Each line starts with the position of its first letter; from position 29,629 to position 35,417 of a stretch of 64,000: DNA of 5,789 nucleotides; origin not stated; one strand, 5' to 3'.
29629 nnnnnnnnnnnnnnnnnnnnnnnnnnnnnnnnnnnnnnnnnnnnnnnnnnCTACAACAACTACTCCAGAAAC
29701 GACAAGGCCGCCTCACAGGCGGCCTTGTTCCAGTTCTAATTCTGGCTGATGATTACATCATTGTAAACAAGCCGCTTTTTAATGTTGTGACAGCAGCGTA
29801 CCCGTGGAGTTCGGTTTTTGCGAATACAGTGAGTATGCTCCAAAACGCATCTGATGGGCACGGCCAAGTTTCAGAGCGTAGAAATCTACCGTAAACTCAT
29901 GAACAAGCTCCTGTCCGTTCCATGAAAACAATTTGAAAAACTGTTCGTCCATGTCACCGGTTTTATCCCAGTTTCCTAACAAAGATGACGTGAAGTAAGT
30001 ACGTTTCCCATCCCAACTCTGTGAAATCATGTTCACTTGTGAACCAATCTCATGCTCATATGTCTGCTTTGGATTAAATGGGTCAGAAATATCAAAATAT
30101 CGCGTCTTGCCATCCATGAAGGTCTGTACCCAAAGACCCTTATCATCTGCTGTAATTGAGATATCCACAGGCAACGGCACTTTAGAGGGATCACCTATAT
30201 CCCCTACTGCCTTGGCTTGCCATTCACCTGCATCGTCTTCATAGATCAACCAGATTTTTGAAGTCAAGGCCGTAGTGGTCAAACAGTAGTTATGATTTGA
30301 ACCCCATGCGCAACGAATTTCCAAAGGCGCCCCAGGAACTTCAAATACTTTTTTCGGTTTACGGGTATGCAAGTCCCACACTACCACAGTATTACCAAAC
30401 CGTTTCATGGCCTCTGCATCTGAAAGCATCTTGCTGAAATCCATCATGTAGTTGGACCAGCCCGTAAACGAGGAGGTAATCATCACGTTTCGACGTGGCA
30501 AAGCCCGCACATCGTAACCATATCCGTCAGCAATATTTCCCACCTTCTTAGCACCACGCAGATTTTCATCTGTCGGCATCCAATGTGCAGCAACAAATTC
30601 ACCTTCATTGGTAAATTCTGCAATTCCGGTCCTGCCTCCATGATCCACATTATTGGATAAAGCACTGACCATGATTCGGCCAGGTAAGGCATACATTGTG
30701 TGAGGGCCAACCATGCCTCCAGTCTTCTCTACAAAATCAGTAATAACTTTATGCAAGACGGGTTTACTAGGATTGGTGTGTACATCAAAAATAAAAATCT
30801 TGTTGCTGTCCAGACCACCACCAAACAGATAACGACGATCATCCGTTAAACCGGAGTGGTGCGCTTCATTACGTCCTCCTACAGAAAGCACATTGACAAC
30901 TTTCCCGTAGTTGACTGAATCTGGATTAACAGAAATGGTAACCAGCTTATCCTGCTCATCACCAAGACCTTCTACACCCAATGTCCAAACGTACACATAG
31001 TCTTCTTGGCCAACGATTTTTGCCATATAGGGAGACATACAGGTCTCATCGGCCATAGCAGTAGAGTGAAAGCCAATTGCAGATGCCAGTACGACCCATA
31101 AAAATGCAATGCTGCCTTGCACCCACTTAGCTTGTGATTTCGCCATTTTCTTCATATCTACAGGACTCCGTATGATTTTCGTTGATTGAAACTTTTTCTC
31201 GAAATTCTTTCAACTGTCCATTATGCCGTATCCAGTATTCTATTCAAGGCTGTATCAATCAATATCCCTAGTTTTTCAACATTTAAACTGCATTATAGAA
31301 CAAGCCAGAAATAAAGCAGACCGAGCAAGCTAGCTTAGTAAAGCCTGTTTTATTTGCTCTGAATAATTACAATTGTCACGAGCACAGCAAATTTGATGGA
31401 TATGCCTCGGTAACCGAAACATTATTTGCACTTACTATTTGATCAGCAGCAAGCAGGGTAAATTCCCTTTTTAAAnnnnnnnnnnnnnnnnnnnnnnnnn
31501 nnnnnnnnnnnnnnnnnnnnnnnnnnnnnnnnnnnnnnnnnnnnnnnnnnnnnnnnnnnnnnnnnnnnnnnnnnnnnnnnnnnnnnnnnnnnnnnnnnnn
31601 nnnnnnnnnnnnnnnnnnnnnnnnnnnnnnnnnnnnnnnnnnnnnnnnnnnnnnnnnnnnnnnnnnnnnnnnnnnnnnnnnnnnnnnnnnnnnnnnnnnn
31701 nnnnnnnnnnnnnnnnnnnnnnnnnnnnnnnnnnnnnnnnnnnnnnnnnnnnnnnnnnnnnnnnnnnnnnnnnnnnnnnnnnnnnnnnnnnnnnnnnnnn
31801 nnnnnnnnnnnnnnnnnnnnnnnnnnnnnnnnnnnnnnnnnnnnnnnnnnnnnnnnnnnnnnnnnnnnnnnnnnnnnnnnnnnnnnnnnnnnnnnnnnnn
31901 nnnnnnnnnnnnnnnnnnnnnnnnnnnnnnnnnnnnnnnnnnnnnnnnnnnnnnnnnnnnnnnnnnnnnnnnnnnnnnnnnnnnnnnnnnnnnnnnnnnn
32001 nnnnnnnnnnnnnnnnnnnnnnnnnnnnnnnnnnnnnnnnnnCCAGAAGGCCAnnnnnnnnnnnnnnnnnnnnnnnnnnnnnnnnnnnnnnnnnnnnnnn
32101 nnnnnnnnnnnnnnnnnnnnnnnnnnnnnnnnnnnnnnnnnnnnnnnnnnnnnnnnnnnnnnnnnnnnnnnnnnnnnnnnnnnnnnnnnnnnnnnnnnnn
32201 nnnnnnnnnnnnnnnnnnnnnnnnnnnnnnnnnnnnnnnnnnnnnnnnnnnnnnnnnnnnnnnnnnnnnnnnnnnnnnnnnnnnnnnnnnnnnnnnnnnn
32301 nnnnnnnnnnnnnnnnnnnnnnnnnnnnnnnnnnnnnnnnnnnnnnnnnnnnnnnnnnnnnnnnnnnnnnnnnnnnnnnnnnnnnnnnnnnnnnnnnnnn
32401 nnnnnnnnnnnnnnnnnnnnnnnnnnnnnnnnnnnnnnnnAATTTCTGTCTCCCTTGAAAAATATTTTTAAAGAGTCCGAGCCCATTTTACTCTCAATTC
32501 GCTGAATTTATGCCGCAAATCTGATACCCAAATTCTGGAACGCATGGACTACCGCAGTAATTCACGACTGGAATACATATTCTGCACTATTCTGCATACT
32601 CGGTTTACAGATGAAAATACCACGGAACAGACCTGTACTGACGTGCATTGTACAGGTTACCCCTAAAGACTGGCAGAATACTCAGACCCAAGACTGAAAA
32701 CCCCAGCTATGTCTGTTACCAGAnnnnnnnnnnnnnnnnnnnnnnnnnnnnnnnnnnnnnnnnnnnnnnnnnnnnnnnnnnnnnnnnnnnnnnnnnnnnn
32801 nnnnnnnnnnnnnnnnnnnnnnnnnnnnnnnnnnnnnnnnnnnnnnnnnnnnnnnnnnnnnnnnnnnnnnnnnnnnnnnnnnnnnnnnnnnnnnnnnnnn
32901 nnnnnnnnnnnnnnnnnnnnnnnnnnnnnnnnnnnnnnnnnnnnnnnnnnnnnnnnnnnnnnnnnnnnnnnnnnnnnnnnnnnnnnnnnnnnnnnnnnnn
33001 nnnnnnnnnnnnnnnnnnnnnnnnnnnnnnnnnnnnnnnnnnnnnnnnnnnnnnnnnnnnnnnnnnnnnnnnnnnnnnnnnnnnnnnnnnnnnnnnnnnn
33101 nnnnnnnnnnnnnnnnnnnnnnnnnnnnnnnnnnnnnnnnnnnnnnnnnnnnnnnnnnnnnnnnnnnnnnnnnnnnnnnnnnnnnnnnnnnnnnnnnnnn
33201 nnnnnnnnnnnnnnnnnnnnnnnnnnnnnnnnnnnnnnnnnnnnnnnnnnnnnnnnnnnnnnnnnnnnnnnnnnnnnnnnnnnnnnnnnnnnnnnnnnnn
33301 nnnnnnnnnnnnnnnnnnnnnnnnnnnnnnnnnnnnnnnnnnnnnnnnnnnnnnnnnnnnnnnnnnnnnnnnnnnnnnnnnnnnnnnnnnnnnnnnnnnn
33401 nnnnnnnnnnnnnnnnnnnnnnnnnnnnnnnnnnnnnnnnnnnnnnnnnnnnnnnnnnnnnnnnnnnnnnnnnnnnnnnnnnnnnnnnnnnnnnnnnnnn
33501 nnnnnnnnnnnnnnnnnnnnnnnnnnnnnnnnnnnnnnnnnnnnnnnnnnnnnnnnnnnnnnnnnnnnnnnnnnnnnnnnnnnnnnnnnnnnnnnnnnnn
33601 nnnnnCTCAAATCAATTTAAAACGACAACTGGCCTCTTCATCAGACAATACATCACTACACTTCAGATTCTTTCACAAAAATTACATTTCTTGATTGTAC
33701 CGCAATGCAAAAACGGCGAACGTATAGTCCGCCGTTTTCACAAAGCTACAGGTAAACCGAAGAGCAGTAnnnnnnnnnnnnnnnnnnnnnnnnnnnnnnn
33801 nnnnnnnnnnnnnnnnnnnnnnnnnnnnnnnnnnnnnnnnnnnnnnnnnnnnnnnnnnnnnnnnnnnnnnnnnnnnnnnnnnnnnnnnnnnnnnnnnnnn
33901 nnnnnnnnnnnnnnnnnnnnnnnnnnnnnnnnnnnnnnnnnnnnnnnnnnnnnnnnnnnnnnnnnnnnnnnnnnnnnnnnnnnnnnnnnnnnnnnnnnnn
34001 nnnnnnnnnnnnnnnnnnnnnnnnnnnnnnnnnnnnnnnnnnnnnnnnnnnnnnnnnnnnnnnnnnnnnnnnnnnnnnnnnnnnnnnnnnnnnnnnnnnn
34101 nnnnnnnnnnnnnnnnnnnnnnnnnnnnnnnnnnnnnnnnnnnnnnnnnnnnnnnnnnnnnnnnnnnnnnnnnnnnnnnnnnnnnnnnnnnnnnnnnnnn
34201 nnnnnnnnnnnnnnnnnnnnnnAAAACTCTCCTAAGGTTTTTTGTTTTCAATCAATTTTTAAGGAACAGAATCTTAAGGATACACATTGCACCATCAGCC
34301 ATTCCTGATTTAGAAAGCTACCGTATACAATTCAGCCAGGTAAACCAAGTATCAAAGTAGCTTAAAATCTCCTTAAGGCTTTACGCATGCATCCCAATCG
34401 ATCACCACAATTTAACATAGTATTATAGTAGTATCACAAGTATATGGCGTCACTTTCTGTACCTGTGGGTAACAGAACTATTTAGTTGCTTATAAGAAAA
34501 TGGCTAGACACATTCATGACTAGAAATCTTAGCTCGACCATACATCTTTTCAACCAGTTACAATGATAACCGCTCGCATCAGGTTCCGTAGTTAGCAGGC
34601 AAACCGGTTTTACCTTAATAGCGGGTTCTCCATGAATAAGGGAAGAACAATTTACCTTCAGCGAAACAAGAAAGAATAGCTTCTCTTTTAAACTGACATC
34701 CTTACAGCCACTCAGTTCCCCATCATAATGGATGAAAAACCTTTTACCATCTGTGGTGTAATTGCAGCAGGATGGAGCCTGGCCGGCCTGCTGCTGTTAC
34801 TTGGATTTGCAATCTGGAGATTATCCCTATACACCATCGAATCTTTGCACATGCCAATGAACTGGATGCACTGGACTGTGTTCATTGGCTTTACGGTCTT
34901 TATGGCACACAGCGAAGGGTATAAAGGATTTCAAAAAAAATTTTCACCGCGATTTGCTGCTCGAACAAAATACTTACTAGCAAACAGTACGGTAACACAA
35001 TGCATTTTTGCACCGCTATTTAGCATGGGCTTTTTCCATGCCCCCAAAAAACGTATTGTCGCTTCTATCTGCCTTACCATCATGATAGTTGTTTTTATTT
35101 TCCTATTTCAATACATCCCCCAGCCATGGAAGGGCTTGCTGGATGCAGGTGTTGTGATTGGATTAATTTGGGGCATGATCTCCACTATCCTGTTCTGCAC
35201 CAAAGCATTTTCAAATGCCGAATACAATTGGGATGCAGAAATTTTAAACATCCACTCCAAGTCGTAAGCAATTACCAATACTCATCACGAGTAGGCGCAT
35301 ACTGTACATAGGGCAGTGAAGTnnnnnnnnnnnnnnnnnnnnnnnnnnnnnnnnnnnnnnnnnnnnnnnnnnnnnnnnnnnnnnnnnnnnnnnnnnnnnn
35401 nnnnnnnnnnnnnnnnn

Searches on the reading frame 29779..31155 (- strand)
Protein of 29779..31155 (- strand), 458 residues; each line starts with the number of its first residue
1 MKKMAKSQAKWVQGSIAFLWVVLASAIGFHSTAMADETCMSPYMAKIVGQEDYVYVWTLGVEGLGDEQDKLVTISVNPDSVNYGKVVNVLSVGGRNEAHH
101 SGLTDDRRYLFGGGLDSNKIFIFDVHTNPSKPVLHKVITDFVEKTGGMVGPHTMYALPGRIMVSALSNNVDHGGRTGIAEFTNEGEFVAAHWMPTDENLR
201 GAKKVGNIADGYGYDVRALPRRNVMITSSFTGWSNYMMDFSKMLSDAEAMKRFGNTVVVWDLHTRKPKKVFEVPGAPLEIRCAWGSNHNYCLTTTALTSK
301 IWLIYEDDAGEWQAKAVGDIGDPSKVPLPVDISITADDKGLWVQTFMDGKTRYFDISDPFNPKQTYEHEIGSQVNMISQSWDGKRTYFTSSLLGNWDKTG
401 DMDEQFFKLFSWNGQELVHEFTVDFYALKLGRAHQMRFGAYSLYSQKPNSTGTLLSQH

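Call 27: search_protein_families(library=ncbifam, max_evalue=0.5, proteins=[window:29779-31155:-])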
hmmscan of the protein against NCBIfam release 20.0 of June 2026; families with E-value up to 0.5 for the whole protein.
window:29779-31155:- (458 aa): 1 family
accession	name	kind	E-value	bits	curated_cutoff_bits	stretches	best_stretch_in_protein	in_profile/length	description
NF052453.1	MthilOxMtoX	equivalog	3.4e-229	760.2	650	1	33-445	1-407/408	methanethiol oxidase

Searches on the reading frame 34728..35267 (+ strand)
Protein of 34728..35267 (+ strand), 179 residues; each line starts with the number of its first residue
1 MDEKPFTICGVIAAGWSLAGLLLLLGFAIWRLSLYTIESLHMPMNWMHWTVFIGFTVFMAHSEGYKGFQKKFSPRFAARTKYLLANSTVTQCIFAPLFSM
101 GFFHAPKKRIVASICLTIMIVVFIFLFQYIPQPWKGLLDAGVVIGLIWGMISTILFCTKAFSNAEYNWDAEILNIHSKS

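Call 14: find_encoding_contigs(protein=window:34728-35267:+, flank=10000, max_places=6)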
Protein window:34728-35267:+ (179 aa): 9 contigs read that carry it; 6 places shown.
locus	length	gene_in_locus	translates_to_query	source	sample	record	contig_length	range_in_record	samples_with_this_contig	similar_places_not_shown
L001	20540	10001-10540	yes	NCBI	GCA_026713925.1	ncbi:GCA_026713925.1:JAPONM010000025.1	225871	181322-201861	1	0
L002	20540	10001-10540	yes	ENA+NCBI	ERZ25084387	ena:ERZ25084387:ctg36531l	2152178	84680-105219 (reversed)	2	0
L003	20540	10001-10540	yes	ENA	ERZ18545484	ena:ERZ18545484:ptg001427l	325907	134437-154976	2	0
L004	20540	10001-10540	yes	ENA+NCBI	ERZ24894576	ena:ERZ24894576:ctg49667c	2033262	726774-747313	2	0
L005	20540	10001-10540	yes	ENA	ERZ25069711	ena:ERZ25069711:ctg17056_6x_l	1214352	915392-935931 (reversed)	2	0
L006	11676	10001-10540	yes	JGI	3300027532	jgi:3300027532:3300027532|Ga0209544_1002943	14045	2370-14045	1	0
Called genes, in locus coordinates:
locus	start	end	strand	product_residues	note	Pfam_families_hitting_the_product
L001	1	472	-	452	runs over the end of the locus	-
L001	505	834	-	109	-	PF01568:Molydop_binding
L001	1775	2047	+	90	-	PF14026:SCO4226-like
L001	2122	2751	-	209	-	PF00578:AhpC-TSA, PF08534:Redoxin, PF00085:Thioredoxin (weak), PF13905:Thioredoxin_8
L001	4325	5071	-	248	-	PF02630:SCO1-SenC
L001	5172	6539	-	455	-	PF05694:SBP56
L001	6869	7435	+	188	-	PF00578:AhpC-TSA (weak), PF02630:SCO1-SenC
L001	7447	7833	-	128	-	PF01329:Pterin_4a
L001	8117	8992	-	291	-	PF00763:THF_DHG_CYH, PF02882:THF_DHG_CYH_C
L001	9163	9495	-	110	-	-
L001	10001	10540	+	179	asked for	-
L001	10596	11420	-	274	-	PF00809:Pterin_bind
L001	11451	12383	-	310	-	PF23023:Anti-Pycsar_Apyc1, PF00753:Lactamase_B, PF12706:Lactamase_B_2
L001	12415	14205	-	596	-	PF00009:GTP_EFTU, PF03144:GTP_EFTU_D2, PF00679:EFG_C, PF06421:LepA_C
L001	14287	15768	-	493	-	PF14685:PDZ_Tricorn (faint), PF00089:Trypsin, PF10459:Peptidase_S46 (faint), PF13365:Trypsin_2, PF00595:PDZ (weak), PF13180:PDZ_2, PF17820:PDZ_6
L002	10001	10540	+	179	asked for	-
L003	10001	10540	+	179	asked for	-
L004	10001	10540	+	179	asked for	-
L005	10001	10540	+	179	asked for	-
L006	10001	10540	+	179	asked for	-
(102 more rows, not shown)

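Call 26: search_protein_families(library=pfam, max_evalue=0.5, proteins=[window:34728-35267:+])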
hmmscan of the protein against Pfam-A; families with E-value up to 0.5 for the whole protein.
window:34728-35267:+ (179 aa): 3 families
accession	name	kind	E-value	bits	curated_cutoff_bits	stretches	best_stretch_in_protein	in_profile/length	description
PF02588.21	YitT_membrane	-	0.026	14.3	24.3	1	87-160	46-119/205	Uncharacterised 5xTM membrane BCR, YitT family COG1284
PF21088.3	MS_channel_1st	-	0.11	12.9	23.1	1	117-145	6-34/42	Mechanosensitive ion channel, transmembrane helices 2/3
PF04160.17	Borrelia_orfX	-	0.5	10.8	25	1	81-130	90-140/154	Orf-X protein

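Call 27: search_protein_families(library=ncbifam, max_evalue=0.5, proteins=[window:34728-35267:+])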
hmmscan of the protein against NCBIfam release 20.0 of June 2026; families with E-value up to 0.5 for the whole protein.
window:34728-35267:+ (179 aa): 2 families
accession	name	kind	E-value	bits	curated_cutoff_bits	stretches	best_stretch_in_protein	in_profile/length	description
NF053826.1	PrePilPeptEppA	equivalog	0.059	12.7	450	1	93-156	78-141/334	prepilin peptidase EppA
NF042915.1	MAB_1171c_fam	subfamily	0.31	10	100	1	20-126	3-111/362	MAB_1171c family putative transporter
